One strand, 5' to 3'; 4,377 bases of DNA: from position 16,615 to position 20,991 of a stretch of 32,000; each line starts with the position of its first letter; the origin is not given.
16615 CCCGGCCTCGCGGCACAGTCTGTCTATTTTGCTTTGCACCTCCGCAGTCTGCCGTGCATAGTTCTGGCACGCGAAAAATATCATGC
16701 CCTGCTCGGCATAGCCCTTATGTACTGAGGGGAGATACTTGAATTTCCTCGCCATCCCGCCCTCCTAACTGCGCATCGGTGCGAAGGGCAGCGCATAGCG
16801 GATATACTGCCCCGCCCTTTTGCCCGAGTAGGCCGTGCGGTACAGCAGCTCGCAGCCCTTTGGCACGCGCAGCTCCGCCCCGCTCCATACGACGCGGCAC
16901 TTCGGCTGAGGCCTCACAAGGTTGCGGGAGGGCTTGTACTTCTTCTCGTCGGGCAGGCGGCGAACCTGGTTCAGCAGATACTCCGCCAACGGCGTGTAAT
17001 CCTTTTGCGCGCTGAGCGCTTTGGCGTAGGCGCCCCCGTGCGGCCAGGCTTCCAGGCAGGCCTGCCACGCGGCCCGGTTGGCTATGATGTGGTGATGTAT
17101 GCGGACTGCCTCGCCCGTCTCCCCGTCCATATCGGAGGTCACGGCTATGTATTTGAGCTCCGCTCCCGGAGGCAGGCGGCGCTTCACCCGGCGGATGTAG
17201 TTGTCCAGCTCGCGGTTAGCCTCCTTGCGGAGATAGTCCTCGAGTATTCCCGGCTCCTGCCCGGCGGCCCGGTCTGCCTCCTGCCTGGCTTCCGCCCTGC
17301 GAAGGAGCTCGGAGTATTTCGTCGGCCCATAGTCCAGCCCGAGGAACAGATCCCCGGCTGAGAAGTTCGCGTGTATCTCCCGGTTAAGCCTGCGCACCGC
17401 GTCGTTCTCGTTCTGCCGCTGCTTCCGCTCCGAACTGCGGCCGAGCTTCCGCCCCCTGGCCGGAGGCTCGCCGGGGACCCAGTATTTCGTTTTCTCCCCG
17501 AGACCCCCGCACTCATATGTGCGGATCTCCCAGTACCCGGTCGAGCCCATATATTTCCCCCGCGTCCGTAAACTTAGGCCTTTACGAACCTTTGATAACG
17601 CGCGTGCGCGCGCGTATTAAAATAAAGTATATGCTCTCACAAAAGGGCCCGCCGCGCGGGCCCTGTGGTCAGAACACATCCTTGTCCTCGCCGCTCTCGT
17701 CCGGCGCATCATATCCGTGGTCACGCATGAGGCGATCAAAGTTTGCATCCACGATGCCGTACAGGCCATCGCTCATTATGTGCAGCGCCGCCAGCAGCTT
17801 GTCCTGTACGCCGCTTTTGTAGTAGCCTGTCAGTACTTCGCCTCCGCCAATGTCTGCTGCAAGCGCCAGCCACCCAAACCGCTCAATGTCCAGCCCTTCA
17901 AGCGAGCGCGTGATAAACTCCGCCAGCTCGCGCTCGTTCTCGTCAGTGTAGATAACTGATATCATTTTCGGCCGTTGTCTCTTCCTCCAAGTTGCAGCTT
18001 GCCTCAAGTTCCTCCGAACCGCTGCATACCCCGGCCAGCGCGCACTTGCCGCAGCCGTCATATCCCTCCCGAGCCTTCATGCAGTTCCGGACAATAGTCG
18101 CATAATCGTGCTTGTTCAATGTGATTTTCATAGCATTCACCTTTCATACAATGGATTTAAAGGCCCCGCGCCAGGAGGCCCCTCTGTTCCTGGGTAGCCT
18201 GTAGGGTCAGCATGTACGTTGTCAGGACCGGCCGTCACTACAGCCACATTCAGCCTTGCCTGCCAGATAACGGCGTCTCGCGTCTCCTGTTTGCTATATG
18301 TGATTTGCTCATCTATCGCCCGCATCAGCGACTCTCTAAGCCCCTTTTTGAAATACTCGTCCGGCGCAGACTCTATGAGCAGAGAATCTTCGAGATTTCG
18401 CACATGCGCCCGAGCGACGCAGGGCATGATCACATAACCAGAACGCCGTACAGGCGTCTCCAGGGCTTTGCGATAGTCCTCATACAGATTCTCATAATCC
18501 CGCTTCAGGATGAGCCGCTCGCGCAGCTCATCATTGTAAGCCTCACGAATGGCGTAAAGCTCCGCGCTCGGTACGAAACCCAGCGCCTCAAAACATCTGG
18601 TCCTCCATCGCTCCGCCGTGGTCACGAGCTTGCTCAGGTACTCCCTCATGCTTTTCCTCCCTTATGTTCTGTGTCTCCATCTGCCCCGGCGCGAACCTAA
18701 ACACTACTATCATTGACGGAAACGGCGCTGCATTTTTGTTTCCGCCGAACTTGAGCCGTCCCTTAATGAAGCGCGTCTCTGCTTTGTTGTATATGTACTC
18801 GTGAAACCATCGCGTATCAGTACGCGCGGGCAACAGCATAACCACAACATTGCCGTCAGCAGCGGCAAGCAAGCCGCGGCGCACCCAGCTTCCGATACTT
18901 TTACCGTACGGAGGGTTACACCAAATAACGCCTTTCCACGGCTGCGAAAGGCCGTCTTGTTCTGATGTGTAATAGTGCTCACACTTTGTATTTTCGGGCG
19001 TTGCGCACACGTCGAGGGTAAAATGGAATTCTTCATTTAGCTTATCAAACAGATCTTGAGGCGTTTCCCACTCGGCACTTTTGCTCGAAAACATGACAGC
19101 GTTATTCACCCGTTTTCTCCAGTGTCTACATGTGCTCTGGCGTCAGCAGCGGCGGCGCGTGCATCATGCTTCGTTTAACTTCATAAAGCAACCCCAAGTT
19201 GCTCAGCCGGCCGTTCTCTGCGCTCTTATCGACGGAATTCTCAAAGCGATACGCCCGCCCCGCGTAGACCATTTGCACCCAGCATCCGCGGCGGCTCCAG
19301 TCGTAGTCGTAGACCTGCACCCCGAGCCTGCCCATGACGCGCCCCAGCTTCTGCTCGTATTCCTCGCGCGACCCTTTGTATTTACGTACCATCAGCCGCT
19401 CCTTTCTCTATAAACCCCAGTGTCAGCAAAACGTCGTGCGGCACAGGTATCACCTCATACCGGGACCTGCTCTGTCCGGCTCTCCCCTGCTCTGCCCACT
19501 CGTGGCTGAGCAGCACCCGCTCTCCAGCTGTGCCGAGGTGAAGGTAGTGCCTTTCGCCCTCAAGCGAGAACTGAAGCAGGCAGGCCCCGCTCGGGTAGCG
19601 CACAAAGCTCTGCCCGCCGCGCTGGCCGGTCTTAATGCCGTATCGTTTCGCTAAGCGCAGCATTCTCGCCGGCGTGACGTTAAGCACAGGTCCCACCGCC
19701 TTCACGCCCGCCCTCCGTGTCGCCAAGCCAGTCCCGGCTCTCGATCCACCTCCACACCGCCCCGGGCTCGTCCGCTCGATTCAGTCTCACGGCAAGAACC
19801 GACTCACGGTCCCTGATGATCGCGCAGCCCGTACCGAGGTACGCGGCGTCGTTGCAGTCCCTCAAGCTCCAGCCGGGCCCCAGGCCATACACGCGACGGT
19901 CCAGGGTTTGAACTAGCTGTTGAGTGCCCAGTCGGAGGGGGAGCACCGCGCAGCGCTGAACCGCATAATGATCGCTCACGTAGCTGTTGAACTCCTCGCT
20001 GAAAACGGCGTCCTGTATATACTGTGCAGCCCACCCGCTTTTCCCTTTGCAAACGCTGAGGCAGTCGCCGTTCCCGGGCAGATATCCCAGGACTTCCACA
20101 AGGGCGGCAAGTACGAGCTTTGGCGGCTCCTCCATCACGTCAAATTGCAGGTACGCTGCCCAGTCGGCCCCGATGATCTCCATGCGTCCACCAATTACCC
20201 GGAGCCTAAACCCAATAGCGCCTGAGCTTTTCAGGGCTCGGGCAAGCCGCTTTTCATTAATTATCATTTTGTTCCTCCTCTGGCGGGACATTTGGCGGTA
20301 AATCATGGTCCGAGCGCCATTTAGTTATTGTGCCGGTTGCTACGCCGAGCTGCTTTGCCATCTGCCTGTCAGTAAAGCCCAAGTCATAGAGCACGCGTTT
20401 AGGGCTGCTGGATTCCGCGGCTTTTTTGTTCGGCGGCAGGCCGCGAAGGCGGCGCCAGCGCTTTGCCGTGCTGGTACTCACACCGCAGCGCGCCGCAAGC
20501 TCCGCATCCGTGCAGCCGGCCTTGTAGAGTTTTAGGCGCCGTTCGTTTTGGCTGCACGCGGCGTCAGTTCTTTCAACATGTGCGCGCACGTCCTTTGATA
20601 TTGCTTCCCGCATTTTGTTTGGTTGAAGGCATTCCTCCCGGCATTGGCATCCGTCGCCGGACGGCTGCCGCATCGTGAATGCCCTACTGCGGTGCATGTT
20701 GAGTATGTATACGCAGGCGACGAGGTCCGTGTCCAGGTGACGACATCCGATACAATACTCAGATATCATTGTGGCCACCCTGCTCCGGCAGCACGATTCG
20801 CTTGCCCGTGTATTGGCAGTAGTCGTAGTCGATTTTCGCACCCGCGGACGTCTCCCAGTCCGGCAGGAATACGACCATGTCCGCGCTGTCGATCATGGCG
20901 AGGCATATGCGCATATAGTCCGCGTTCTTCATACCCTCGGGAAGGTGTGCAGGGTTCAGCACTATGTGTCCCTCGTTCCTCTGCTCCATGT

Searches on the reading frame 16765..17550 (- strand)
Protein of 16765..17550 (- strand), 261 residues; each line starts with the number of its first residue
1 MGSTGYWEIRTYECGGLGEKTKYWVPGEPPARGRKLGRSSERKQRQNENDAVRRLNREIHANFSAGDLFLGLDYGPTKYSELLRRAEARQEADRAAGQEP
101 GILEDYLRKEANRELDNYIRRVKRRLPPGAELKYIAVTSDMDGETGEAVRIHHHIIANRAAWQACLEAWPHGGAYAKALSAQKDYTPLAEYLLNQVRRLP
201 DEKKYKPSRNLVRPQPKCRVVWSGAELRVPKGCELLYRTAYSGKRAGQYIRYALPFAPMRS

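Call 10: search_protein_families(library=phrogs, proteins=[window:16765-17550:-], max_evalue=0.01)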
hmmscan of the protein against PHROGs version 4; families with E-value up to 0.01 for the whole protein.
window:16765-17550:- (261 aa): 2 families
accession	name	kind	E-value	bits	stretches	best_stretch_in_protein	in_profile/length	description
phrog_3584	-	DNA, RNA and nucleotide metabolism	2.6e-43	149.4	1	5-237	3-218/265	replication initiation protein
phrog_3419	-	DNA, RNA and nucleotide metabolism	1.2e-05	26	1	108-223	119-241/289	rolling circle DNA replication initiation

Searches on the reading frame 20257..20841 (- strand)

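Call 10: search_protein_families(library=phrogs, proteins=[window:20257-20841:-], max_evalue=0.01)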
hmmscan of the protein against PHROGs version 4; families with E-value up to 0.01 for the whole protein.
window:20257-20841:- (194 aa): 36 families (the best 25 are shown)
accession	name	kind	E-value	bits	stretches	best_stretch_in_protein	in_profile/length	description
phrog_664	-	DNA, RNA and nucleotide metabolism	6.4e-10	40.2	1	87-184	31-129/210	DNA binding protein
phrog_4151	-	DNA, RNA and nucleotide metabolism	1.6e-08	35.6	1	99-131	10-42/154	DNA binding protein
phrog_4779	-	transcription regulation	2.2e-08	35.5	1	148-179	8-39/98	transcriptional regulator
phrog_2328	-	transcription regulation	6e-07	30.3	0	105-139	24-58/128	transcriptional repressor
phrog_2474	-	transcription regulation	9.6e-07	29.7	0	110-134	49-73/118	MerR-like transcriptional regulator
phrog_8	-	transcription regulation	1.3e-06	29.2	1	107-188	87-213/346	transcriptional regulator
phrog_7344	-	head and packaging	2.7e-06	28.7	1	151-180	24-53/161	terminase small subunit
phrog_638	-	transcription regulation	5e-06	27.4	1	157-183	19-45/145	transcriptional regulator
phrog_7950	-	transcription regulation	1.5e-05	25.9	0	108-131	19-42/68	transcriptional repressor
phrog_12058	-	unknown function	1.7e-05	24.3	1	104-178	443-519/768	-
phrog_309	-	head and packaging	3.8e-05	24.8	0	152-179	153-180/319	terminase small subunit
phrog_66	-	integration and excision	4e-05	24.5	0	111-152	95-131/412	excisionase and transcriptional regulator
phrog_20467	-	DNA, RNA and nucleotide metabolism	5.2e-05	24.1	0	103-131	72-101/112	HNH endonuclease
phrog_57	-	head and packaging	8.2e-05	23.5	0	110-145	13-43/199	terminase small subunit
phrog_2538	-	head and packaging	8.3e-05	23.7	0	150-179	13-42/129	terminase small subunit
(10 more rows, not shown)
